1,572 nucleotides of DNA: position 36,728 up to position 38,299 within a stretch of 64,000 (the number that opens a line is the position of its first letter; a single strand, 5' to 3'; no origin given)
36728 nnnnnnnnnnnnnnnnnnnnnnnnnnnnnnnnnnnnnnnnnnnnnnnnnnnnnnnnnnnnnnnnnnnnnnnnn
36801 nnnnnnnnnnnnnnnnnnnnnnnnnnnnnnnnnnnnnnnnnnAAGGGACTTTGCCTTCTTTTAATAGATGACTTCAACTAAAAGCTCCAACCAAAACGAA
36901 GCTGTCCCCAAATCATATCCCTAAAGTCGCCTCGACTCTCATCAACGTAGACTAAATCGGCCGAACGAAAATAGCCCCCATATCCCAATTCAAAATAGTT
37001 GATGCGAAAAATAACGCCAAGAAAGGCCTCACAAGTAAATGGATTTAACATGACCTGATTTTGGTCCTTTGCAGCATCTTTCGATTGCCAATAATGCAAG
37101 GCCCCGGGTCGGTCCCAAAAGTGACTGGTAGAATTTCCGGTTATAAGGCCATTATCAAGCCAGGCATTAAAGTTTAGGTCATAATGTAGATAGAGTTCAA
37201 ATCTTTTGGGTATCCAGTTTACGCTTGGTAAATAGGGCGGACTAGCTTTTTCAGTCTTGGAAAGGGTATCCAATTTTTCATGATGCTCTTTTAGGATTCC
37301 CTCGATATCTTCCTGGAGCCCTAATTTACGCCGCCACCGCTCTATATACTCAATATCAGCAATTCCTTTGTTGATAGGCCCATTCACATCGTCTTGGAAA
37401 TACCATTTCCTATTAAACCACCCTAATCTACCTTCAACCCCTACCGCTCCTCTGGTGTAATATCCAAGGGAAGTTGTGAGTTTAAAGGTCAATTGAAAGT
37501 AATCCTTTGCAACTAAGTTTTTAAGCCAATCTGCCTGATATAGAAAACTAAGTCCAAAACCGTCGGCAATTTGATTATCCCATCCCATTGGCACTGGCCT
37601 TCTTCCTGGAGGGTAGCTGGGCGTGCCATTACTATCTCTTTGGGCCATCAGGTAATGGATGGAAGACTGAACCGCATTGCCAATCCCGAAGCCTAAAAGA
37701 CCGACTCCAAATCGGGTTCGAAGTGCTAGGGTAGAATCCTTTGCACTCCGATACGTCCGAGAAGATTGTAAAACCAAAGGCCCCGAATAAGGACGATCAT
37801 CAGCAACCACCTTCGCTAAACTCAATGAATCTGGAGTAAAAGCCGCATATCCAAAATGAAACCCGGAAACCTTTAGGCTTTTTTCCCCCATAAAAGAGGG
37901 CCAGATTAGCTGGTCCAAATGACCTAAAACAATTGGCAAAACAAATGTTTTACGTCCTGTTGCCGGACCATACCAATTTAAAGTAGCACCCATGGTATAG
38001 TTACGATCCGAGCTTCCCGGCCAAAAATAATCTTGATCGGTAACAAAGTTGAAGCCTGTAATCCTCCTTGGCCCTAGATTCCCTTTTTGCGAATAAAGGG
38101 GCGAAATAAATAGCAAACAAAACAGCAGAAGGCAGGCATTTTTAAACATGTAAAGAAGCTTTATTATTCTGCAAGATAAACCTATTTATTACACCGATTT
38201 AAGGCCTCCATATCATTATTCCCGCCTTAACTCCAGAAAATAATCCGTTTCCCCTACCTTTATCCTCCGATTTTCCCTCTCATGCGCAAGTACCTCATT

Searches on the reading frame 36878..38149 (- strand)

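Call 20: search_protein_families(library=pfam, proteins=[window:36878-38149:-])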
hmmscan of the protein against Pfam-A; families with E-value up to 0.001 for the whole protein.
window:36878-38149:- (423 aa): 1 family
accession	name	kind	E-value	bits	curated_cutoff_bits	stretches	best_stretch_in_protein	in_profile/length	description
PF09982.15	LpxR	-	1.1e-25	90.8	26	1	7-423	1-323/323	Outer membrane protein LpxR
